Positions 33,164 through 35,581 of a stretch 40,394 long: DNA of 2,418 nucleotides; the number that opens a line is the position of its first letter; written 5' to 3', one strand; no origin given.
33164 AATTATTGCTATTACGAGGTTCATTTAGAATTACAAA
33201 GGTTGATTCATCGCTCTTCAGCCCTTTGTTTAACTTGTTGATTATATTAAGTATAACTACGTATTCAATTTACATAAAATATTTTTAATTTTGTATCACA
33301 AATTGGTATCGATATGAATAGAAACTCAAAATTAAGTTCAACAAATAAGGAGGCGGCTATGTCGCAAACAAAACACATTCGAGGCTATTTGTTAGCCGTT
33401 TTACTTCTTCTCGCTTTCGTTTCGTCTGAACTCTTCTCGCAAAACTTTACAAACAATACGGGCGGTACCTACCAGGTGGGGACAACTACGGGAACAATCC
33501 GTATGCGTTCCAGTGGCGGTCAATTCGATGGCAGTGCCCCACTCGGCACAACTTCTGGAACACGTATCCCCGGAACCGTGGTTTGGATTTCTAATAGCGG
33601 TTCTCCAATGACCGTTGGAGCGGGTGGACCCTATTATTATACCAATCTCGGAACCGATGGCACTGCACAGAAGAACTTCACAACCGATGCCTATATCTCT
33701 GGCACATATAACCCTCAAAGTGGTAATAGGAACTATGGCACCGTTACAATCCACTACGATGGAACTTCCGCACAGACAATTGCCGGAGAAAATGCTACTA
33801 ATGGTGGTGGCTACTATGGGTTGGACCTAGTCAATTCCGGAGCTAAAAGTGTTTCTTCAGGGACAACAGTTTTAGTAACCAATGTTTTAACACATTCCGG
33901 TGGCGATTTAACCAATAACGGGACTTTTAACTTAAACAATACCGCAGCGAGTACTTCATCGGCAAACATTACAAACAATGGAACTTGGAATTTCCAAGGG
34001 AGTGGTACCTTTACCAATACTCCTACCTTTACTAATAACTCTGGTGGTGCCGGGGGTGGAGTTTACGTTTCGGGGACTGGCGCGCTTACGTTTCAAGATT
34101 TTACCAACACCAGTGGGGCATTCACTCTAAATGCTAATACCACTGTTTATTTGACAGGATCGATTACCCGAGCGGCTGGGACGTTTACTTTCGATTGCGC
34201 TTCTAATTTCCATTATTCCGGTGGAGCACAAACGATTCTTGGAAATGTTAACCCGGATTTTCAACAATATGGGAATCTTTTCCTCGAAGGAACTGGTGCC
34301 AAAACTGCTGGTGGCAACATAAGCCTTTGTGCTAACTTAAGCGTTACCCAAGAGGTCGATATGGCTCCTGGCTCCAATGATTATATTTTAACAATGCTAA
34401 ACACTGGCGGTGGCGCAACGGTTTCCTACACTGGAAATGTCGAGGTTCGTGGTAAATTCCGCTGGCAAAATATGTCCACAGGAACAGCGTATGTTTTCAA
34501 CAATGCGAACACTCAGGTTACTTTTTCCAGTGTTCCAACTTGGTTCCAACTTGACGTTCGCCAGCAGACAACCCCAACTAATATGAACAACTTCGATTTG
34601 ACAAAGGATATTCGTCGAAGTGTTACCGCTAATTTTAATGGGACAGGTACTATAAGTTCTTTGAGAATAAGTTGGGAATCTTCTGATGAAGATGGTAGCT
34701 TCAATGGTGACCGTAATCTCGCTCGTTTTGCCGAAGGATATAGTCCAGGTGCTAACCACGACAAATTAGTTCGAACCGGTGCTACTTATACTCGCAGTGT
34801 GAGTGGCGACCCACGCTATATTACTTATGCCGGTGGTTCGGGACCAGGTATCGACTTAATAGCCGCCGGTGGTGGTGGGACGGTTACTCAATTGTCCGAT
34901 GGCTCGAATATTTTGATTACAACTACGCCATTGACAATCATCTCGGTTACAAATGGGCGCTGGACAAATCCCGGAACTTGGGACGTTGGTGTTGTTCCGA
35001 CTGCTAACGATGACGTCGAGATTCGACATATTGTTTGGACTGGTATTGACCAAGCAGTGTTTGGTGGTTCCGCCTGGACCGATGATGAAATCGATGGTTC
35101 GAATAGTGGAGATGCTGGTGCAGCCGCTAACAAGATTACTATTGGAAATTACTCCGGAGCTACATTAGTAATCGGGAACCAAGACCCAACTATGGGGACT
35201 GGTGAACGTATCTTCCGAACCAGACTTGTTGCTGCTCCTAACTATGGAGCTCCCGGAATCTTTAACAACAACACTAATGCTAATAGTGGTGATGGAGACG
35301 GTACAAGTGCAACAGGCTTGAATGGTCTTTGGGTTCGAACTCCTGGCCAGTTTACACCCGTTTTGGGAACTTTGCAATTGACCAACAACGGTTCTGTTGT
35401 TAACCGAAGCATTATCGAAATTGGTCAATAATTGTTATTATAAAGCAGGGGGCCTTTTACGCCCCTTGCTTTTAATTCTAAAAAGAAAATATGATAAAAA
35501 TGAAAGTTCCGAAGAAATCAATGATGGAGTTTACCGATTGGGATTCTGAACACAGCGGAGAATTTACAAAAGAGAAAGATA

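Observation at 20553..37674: Three adjacent CTD-less exoproteins form a private family with matching chain termini (...IEIG[N/Q]-COOH and SQ|..NTGG..)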

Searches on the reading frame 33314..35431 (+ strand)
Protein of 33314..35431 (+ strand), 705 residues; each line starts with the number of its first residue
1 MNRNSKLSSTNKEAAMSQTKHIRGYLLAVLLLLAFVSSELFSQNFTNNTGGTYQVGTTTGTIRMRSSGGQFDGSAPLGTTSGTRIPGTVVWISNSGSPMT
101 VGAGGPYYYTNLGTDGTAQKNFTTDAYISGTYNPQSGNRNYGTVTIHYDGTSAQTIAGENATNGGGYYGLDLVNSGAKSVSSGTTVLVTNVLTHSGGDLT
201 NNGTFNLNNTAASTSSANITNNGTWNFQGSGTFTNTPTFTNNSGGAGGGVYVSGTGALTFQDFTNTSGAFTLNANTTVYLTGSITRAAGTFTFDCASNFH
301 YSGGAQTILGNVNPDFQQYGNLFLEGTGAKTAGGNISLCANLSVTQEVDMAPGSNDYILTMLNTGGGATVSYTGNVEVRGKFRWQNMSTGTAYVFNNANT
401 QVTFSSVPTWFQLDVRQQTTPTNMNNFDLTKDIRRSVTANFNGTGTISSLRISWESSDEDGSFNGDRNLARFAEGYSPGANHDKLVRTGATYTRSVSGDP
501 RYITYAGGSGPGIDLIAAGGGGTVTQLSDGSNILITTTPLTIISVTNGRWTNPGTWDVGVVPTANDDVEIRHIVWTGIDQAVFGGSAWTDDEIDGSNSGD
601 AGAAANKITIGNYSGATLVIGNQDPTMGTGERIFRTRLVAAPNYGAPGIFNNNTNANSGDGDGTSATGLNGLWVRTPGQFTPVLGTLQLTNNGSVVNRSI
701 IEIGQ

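Call 7: search_protein_families(library=pfam, proteins=[window:33314-35431:+], max_evalue=0.01)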
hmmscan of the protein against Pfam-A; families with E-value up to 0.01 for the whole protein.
window:33314-35431:+ (705 aa): 0 families

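Call 8: search_protein_families(library=ncbifam, proteins=[window:33314-35431:+], max_evalue=0.01)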
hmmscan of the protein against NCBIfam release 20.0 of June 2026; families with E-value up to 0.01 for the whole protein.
window:33314-35431:+ (705 aa): 0 families

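Call 14: find_homologous_proteins(query=window:33314-35431:+, max_evalue=0.001)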
Query window:33314-35431:+ (705 aa): 50 proteins with E <= 0.001 among 8000 candidates.
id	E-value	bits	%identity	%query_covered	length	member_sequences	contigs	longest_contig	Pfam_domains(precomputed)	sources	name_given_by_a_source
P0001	0.0e+0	1442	93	100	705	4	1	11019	-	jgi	jgi:hypothetical protein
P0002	0.0e+0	1355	89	98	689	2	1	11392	-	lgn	-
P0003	0.0e+0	1223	79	100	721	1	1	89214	-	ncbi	-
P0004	0.0e+0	1075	72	100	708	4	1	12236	-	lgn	-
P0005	0.0e+0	1058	70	100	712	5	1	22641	-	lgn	-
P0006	0.0e+0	1056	70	100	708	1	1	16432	-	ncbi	ncbi:MAG: beta strand repeat-containing protein [Candidatus Kapaibacteriales bacterium]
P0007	0.0e+0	1047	71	100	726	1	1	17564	-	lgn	-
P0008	0.0e+0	1040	70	100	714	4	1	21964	-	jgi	jgi:hypothetical protein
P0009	0.0e+0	1032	69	100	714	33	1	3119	-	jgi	jgi:hypothetical protein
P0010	0.0e+0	1027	69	100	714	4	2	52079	-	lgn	-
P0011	0.0e+0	1020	69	100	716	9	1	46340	-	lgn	-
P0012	0.0e+0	1019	69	100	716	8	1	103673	-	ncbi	-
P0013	2.1e-298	1010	68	100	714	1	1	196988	-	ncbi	-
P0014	3.2e-298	1009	69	98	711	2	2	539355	-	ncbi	-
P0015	6.1e-297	1005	68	100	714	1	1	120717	-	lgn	-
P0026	1.0e-187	644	52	98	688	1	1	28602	-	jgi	jgi:hypothetical protein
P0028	6.1e-175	602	47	96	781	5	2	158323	-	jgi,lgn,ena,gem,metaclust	metaclust:\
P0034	1.3e-137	478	44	97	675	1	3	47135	-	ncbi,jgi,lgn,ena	-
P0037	5.0e-75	271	33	97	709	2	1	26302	-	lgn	-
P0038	1.1e-72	264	35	100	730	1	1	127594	-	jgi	jgi:hypothetical protein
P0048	3.2e-13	67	30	57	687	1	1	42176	-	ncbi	-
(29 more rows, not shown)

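Call 19: find_encoding_contigs(protein=P0006, flank=10000, max_places=2)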
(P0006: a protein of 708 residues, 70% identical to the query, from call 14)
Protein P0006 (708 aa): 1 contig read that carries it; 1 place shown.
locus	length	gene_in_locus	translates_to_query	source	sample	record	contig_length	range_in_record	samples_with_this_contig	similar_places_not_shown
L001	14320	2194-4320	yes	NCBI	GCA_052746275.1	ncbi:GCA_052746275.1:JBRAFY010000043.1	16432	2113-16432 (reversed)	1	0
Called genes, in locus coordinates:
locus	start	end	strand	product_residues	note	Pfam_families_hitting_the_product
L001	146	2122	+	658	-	-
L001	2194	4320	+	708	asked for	-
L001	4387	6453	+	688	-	-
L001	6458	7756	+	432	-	-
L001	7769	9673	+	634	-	PF24814:WD40_Prp19, PF25174:Beta-prop_THOC3, PF25175:Beta-prop_WDR5, PF24807:WD40_CDC20-Fz, PF13570:Beta-prop_ACSF4, PF24805:EIF3I, PF25172:Beta-prop_WDR3_2nd, PF25171:Beta-prop_WDR36-Utp21_1st, +27 more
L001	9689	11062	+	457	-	PF13568:OMP_b-brl_2 (weak), PF00691:OmpA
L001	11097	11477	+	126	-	PF00072:Response_reg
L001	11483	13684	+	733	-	PF03924:CHASE, PF00989:PAS (faint), PF08448:PAS_4 (faint), PF13426:PAS_9 (weak), PF00512:HisKA (weak)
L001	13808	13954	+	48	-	-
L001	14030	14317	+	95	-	PF00857:Isochorismatase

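Call 20: find_encoding_contigs(protein=P0014, flank=10000, max_places=2)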
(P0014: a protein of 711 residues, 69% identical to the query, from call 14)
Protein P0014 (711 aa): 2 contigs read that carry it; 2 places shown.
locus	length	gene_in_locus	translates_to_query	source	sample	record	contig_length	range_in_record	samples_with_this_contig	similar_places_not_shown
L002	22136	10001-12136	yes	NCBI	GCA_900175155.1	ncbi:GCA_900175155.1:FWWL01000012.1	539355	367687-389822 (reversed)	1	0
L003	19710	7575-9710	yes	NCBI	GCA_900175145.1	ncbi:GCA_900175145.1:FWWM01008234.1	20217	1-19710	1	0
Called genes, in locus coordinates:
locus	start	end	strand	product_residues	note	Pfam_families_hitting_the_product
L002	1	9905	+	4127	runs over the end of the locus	PF20009:GEVED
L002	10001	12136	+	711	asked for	-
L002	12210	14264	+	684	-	-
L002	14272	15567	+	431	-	-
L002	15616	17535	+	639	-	PF23381:Beta-prop_IFT122_1st, PF24796:WDR55, PF24814:WD40_Prp19, PF25174:Beta-prop_THOC3, PF25175:Beta-prop_WDR5, PF25175:Beta-prop_WDR5, PF25173:Beta-prop_WDR3_1st, PF25172:Beta-prop_WDR3_2nd, +31 more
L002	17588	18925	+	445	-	PF00691:OmpA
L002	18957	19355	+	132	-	PF00072:Response_reg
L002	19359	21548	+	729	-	PF03924:CHASE, PF00512:HisKA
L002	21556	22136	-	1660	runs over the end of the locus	PF13439:Glyco_transf_4, PF13579:Glyco_trans_4_4, PF00534:Glycos_transf_1, PF13692:Glyco_trans_1_4, PF00534:Glycos_transf_1, PF13692:Glyco_trans_1_4, PF20706:GT4-conflict, PF14559:TPR_19, +9 more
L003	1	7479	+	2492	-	?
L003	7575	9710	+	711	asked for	-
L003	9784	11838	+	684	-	-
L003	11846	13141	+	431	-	-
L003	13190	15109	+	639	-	PF23381:Beta-prop_IFT122_1st, PF24796:WDR55, PF24814:WD40_Prp19, PF25174:Beta-prop_THOC3, PF25175:Beta-prop_WDR5, PF25175:Beta-prop_WDR5, PF25173:Beta-prop_WDR3_1st, PF25172:Beta-prop_WDR3_2nd, +31 more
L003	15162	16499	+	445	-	PF00691:OmpA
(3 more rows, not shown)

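Call 21: find_encoding_contigs(protein=P0028, flank=10000, max_places=1)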
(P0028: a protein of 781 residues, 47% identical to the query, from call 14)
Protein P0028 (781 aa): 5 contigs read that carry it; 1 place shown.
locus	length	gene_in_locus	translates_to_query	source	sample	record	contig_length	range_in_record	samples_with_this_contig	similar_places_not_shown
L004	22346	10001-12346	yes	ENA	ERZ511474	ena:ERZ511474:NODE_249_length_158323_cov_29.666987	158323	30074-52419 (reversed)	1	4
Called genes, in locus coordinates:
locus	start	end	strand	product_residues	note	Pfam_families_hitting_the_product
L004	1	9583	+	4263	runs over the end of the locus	-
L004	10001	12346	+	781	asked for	-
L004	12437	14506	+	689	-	-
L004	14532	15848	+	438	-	-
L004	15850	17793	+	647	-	PF23381:Beta-prop_IFT122_1st, PF24817:WD40_WDHD1_1st, PF25175:Beta-prop_WDR5, PF24814:WD40_Prp19, PF23414:Beta-prop_EML_2, PF24807:WD40_CDC20-Fz, PF24817:WD40_WDHD1_1st, PF24796:WDR55, +27 more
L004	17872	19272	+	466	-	PF00691:OmpA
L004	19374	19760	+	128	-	PF00072:Response_reg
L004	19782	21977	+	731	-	PF03924:CHASE, PF00989:PAS (weak), PF08448:PAS_4 (faint), PF13426:PAS_9 (weak), PF00512:HisKA (weak)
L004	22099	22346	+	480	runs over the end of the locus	-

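Call 22: find_encoding_contigs(protein=P0038, flank=10000, max_places=1)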
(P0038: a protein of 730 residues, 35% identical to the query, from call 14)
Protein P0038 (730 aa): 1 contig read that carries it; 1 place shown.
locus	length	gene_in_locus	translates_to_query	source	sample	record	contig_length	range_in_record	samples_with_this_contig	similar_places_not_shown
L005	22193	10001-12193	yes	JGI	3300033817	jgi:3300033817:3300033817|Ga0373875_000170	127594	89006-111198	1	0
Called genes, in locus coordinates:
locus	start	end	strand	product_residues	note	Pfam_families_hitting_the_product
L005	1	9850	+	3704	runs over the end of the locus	PF20009:GEVED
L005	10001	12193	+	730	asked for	-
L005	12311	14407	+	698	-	-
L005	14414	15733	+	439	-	-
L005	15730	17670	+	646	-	PF23381:Beta-prop_IFT122_1st, PF25175:Beta-prop_WDR5, PF25172:Beta-prop_WDR3_2nd, PF25174:Beta-prop_THOC3, PF23414:Beta-prop_EML_2, PF23381:Beta-prop_IFT122_1st, PF24817:WD40_WDHD1_1st, PF25173:Beta-prop_WDR3_1st, +10 more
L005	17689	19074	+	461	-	PF13568:OMP_b-brl_2, PF00691:OmpA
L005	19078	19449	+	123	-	PF00072:Response_reg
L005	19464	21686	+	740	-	PF03924:CHASE, PF00512:HisKA (weak)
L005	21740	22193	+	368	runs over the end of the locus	PF00072:Response_reg, PF00512:HisKA, PF02518:HATPase_c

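Call 23: find_encoding_contigs(protein=P0048, flank=10000, max_places=1)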
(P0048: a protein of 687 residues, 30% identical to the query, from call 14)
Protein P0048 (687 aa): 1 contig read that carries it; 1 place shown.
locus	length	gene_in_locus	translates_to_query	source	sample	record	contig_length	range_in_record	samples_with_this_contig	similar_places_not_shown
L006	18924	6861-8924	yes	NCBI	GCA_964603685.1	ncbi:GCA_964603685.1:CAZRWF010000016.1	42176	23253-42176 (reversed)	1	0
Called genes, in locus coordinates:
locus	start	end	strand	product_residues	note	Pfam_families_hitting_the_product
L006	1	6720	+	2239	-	?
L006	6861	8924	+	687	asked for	-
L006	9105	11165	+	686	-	PF02369:Big_1, PF13860:FlgD_ig (faint), PF00404:Dockerin_1 (weak), PF18962:Por_Secre_tail (faint)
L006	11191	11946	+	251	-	-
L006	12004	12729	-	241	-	-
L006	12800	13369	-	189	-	-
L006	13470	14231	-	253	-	PF13620:CarboxypepD_reg (weak)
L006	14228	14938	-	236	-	PF13367:PrsW-protease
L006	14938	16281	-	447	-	PF02169:LPP20 (faint)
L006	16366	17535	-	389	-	-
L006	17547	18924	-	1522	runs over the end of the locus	PF22073:Cep192_D4 (weak), PF12371:TMEM131_like_N (weak), PF15780:ASH, PF22073:Cep192_D4 (weak), PF15780:ASH (weak), PF22073:Cep192_D4 (weak), PF22544:HYDIN_VesB_CFA65-like_Ig, PF13860:FlgD_ig, +7 more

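Call 34: find_encoding_contigs(protein=P0034, flank=10000, max_places=1)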
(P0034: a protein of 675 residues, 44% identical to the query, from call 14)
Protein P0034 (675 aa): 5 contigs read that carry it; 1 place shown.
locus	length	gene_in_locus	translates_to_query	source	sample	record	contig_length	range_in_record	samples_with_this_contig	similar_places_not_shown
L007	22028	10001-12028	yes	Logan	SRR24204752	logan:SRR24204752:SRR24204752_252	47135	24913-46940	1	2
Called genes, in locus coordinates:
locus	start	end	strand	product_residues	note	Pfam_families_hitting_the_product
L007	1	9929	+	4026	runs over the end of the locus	PF20009:GEVED (weak)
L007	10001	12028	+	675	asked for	-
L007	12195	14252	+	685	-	-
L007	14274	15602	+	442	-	-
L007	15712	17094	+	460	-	PF00691:OmpA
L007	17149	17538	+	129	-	PF00072:Response_reg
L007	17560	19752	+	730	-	PF03924:CHASE, PF00989:PAS, PF08448:PAS_4, PF00512:HisKA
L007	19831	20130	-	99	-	PF09723:Zn_ribbon_8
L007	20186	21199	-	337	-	PF00579:tRNA-synt_1b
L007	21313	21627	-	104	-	-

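Call 35: find_encoding_contigs(protein=P0026, flank=10000, max_places=1)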
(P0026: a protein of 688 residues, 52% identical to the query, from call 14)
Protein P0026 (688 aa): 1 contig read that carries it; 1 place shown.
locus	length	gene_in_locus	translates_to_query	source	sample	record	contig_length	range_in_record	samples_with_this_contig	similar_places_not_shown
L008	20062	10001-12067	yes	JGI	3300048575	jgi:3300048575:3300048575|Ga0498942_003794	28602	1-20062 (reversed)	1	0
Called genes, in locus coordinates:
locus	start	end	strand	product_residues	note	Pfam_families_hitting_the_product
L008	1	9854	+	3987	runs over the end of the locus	PF20009:GEVED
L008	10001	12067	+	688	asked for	-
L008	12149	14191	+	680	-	-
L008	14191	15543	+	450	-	-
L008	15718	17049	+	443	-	PF13568:OMP_b-brl_2, PF00691:OmpA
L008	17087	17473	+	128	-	PF00072:Response_reg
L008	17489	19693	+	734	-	PF03924:CHASE, PF00989:PAS (weak), PF08448:PAS_4, PF00512:HisKA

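Call 36: find_encoding_contigs(protein=P0037, flank=10000, max_places=1)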
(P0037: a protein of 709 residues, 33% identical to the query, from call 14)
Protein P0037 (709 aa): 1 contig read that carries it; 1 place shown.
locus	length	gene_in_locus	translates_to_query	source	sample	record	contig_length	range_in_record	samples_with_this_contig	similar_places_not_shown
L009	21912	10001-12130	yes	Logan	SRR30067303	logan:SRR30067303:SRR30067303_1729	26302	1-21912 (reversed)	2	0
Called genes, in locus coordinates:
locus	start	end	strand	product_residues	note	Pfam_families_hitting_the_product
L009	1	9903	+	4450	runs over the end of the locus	-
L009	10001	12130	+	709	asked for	-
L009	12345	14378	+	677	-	-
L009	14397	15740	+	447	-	-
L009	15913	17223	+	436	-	PF00691:OmpA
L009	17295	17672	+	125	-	PF00072:Response_reg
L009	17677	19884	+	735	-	PF03924:CHASE, PF00989:PAS (weak), PF08448:PAS_4, PF13426:PAS_9 (weak), PF00512:HisKA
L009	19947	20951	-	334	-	PF00579:tRNA-synt_1b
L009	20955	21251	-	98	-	-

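Call 37: find_encoding_contigs(protein=P0003, flank=10000, max_places=1)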
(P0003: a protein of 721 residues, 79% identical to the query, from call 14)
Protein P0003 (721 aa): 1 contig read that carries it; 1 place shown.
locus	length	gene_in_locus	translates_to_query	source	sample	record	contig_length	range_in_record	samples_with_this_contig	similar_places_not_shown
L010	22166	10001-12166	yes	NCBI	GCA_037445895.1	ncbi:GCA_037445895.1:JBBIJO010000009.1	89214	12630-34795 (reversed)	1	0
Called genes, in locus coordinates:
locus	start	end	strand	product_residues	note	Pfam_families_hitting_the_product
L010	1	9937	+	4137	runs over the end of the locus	PF20009:GEVED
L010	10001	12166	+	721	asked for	-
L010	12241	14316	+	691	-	-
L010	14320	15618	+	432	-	-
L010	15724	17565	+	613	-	PF13570:Beta-prop_ACSF4, PF23381:Beta-prop_IFT122_1st, PF23409:Beta-prop_EML, PF24796:WDR55, PF24814:WD40_Prp19, PF25173:Beta-prop_WDR3_1st, PF25174:Beta-prop_THOC3, PF25175:Beta-prop_WDR5, +36 more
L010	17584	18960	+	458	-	PF00691:OmpA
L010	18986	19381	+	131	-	PF00072:Response_reg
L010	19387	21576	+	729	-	PF03924:CHASE, PF08448:PAS_4 (weak), PF13426:PAS_9, PF00512:HisKA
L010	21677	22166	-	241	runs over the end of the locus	PF02578:Cu-oxidase_4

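Call 51: predict_structure(alignment_id=A1)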
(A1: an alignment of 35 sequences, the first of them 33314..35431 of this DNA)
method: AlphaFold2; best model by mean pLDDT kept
length: 705 residues; sequences in the alignment: 35
mean_pLDDT: 90.4   pTM: 0.83
mean pLDDT of the five models: 90.4, 88.7, 88.8, 88.6, 85.0
residues with pLDDT >= 90: 524; 70-90: 136; 50-70: 29; < 50: 16
segments of 3 or more residues with pLDDT < 50: 1-7, 17-19, 37-41
pLDDT, mean of each block of 10 residues (from residue 1): 46 51 64 53 74 72 89 91 93 92 93 94 96 92 96 96 91 96 96 96 97 98 97 97 91 96 97 98 96 98 97 96 97 98 98 94 96 96 97 97 96 96 87 95 95 96 93 88 83 93 85 86 89 91 94 93 93 94 91 84 93 94 90 92 87 90 85 89 94 93 86
secondary structure, 60 per line:
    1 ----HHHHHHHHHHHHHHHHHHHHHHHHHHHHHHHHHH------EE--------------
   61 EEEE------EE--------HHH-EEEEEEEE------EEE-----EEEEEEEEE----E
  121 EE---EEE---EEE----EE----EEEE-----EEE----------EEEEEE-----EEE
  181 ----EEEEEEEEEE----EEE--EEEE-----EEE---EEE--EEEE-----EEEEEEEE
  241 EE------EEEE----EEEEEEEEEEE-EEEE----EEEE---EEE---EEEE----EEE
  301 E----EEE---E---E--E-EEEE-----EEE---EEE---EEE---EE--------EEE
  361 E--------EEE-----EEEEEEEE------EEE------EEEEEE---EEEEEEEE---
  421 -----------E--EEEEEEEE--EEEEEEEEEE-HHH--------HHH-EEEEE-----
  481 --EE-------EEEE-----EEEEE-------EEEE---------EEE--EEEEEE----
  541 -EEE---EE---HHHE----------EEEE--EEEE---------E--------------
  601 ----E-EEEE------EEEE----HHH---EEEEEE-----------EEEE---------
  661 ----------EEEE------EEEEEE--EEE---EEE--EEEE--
elements in order (helices of 4 or more, strands of 3 or more residues): H5-38 E61-64 E85-92 E99-101 E107-115 E120-122 E126-128 E132-134 E145-148 E154-156 E167-172 E178-180 E185-194 E199-201 E204-207 E213-215 E219-221 E224-227 E233-242 E249-252 E257-267 E269-272 E277-280 E284-286 E290-293 E298-301 E306-308 E321-324 E330-332 E336-338 E342-344 E358-361 E370-372 E378-385 E392-394 E401-406 E410-417 E435-442 E445-454 E471-475 E492-495 E501-505 E513-516 E526-528 E531-536 E542-544 E567-570 E573-576 E607-610 E617-620 E631-636 E648-651 E671-674 E681-686 E689-691 E695-697 E700-703
